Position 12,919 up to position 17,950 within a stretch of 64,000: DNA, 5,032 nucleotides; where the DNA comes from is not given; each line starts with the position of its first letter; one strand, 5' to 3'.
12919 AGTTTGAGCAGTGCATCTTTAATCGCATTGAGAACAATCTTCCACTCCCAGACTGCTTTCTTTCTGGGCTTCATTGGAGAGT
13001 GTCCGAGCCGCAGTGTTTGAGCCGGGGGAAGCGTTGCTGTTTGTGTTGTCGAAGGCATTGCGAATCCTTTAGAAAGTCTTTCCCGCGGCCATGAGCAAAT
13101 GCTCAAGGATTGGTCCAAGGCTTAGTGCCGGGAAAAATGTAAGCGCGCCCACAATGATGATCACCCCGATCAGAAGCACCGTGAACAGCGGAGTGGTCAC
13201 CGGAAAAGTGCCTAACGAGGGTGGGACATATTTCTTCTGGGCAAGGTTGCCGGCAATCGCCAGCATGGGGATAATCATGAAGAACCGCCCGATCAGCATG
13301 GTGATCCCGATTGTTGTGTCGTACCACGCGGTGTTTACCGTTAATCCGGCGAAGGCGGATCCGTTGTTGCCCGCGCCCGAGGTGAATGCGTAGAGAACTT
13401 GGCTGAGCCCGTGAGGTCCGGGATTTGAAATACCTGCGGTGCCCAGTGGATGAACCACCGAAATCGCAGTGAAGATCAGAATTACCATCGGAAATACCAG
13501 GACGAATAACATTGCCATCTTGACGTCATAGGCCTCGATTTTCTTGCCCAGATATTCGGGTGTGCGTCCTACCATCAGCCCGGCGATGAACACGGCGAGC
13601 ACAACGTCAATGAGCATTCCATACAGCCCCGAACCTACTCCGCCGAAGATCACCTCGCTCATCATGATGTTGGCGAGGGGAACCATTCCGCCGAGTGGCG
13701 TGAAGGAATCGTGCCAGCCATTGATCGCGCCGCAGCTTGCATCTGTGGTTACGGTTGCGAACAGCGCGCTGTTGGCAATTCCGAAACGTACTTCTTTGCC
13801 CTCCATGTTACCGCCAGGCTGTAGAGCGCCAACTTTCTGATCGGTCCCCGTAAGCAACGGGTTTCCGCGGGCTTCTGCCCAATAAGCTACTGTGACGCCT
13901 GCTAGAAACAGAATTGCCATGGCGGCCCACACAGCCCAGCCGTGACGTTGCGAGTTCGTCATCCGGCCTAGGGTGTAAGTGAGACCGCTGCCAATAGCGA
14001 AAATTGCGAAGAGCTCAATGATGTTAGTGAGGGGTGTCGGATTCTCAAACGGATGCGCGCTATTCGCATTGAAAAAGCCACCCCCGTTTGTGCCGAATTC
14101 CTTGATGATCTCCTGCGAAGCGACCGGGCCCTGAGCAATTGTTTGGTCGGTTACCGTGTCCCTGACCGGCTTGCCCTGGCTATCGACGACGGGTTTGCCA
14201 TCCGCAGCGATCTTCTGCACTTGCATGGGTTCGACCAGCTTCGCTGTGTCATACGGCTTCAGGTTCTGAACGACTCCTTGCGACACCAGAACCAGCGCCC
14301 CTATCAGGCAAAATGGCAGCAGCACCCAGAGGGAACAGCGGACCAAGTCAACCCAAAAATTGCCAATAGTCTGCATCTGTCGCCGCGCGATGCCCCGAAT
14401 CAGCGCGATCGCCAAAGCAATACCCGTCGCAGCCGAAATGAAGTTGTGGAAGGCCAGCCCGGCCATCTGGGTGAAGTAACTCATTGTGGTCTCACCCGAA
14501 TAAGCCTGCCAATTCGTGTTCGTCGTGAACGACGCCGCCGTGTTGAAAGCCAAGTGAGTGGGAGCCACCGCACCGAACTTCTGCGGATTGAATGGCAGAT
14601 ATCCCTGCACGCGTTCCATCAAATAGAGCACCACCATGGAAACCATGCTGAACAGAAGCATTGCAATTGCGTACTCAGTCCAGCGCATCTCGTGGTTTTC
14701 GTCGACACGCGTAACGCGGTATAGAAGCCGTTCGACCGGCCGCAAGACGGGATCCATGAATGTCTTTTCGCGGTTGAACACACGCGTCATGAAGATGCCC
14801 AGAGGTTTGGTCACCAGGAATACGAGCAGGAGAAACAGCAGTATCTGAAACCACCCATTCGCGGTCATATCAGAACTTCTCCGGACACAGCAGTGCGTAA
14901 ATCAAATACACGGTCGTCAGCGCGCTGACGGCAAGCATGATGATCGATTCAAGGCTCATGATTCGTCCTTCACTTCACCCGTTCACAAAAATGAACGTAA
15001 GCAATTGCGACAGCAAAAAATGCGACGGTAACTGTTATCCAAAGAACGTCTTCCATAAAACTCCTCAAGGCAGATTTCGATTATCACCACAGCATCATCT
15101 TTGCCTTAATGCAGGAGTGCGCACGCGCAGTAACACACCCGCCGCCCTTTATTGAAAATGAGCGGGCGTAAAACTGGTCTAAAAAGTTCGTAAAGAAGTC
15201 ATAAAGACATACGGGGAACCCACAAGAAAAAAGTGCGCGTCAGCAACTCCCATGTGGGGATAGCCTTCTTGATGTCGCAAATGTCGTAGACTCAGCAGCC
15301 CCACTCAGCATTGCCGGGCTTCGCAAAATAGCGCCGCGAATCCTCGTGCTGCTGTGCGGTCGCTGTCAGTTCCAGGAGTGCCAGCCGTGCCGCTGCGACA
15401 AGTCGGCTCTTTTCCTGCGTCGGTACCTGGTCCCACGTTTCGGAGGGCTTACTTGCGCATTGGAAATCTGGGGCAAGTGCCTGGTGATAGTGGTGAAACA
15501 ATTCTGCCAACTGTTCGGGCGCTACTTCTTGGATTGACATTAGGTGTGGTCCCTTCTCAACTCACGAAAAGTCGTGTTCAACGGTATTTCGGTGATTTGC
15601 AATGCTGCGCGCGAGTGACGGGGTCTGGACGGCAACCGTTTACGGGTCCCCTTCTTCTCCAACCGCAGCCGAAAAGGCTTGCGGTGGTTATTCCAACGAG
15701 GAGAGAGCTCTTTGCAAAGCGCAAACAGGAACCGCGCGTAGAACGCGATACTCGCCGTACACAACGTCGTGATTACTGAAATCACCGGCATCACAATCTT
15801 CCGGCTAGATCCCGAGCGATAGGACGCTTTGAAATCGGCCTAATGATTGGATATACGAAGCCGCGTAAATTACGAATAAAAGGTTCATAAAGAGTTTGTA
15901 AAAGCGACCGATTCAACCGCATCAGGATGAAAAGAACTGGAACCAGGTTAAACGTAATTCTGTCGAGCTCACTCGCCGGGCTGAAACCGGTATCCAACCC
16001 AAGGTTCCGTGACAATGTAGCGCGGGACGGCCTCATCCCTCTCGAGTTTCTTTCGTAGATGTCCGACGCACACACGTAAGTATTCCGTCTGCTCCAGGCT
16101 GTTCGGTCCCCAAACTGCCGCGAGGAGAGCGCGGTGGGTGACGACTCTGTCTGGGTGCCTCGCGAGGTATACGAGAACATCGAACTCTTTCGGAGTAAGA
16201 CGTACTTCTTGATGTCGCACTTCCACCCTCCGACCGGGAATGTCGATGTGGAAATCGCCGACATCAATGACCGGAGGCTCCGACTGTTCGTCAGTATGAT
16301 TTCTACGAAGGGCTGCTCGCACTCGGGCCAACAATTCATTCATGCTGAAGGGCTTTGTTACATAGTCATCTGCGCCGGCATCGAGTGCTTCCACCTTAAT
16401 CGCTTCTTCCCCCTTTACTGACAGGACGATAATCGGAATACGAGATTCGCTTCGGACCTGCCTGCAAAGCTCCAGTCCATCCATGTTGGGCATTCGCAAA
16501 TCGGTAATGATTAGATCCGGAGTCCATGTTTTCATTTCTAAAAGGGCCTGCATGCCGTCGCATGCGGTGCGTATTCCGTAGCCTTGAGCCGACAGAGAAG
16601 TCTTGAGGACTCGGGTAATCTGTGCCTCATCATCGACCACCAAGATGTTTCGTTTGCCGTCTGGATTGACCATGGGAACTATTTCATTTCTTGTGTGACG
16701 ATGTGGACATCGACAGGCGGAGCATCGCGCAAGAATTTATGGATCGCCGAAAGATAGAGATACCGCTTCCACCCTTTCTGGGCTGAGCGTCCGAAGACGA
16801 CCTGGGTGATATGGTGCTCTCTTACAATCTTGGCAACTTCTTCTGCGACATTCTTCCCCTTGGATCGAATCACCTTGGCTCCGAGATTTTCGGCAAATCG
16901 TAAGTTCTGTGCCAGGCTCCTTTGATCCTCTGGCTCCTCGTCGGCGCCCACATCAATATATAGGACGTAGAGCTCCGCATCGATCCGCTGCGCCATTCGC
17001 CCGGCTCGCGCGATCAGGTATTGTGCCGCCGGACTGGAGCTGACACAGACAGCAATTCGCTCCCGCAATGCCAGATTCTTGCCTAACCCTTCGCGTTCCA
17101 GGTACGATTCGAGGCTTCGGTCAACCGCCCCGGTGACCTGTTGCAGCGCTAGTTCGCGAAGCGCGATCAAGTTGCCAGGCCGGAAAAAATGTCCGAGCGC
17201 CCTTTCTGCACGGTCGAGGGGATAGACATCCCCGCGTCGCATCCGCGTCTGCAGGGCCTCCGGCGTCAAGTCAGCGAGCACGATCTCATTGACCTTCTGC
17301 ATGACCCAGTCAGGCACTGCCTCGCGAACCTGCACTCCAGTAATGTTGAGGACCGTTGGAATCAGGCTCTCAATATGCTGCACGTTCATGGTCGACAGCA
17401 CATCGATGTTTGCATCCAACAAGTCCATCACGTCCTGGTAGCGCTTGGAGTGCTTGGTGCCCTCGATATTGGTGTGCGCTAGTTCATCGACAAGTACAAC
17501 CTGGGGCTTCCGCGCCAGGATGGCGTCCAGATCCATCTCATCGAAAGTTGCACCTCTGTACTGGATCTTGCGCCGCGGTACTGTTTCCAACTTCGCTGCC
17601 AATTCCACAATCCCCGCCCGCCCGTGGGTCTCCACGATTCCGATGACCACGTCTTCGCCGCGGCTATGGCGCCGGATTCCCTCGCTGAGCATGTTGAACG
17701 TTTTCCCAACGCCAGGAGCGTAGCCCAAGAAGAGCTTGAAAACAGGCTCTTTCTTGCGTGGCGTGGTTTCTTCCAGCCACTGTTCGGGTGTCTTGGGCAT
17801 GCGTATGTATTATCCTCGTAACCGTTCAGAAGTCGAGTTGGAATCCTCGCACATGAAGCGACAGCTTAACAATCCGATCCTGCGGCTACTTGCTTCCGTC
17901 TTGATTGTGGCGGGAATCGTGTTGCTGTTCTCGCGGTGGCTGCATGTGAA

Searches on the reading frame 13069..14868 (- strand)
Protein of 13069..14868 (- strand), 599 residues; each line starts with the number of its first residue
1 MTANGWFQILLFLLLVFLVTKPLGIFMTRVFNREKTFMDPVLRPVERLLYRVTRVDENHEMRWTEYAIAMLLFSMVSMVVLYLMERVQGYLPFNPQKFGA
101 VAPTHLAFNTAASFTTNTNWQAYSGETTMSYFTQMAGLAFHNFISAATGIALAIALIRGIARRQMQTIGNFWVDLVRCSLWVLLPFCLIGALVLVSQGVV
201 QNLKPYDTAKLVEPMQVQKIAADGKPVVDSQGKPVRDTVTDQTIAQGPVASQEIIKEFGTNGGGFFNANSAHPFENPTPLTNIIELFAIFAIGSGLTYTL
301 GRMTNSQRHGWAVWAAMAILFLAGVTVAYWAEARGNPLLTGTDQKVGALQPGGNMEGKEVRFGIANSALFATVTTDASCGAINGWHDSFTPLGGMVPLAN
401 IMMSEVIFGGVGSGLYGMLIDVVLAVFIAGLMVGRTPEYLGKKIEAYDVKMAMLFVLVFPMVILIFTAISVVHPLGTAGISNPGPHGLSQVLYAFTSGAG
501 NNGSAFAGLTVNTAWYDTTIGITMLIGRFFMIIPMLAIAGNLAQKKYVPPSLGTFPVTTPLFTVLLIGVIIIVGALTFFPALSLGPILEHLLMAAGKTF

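Call 38: search_protein_families(library=pfam, proteins=[window:13069-14868:-], max_evalue=0.00001)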
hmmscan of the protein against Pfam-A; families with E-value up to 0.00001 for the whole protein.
window:13069-14868:- (599 aa): 1 family
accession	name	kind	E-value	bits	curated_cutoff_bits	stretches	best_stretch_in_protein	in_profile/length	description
PF03814.21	KdpA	-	9e-244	810.1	22.6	1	11-591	2-548/548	Potassium-transporting ATPase A subunit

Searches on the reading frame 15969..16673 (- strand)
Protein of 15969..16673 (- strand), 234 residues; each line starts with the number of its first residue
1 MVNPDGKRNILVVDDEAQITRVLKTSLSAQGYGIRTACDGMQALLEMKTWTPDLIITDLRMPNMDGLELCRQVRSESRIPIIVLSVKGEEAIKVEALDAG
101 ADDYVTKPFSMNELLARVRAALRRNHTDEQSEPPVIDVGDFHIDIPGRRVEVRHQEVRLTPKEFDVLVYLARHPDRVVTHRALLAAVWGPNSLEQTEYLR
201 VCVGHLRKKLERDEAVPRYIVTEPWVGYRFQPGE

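Call 38: search_protein_families(library=pfam, proteins=[window:15969-16673:-], max_evalue=0.00001)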
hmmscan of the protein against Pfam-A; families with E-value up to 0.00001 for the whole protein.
window:15969-16673:- (234 aa): 2 families
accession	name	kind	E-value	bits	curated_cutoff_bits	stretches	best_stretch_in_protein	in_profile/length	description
PF00072.30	Response_reg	-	1.7e-32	112.3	30.2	1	10-119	1-111/111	Response regulator receiver domain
PF00486.34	Trans_reg_C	-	4.3e-23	81.6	26.2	1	155-230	2-77/77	Transcriptional regulatory protein, C terminal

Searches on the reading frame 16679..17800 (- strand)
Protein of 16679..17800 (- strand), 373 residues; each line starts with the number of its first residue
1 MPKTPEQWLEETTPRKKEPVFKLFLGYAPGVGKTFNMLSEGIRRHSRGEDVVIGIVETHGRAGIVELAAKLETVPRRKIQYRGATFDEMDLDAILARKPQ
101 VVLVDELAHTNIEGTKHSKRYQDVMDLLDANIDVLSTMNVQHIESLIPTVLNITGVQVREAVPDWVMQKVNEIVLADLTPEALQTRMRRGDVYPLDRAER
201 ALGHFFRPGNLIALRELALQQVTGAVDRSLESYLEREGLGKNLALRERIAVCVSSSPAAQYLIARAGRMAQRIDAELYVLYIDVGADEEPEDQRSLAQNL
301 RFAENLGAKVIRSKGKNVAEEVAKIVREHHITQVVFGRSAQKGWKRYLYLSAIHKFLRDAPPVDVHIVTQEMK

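Call 39: search_protein_families(library=pfam, proteins=[window:16679-17800:-], max_evalue=0.00001)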
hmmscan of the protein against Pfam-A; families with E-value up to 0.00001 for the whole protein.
window:16679-17800:- (373 aa): 2 families
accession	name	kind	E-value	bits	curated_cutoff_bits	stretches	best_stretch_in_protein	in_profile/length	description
PF02702.23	KdpD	-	1.5e-87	292.9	26.1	1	21-225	5-209/210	Osmosensitive K+ channel His kinase sensor domain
PF00582.32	Usp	-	2.8e-10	41.3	24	1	247-368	3-140/141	Universal stress protein family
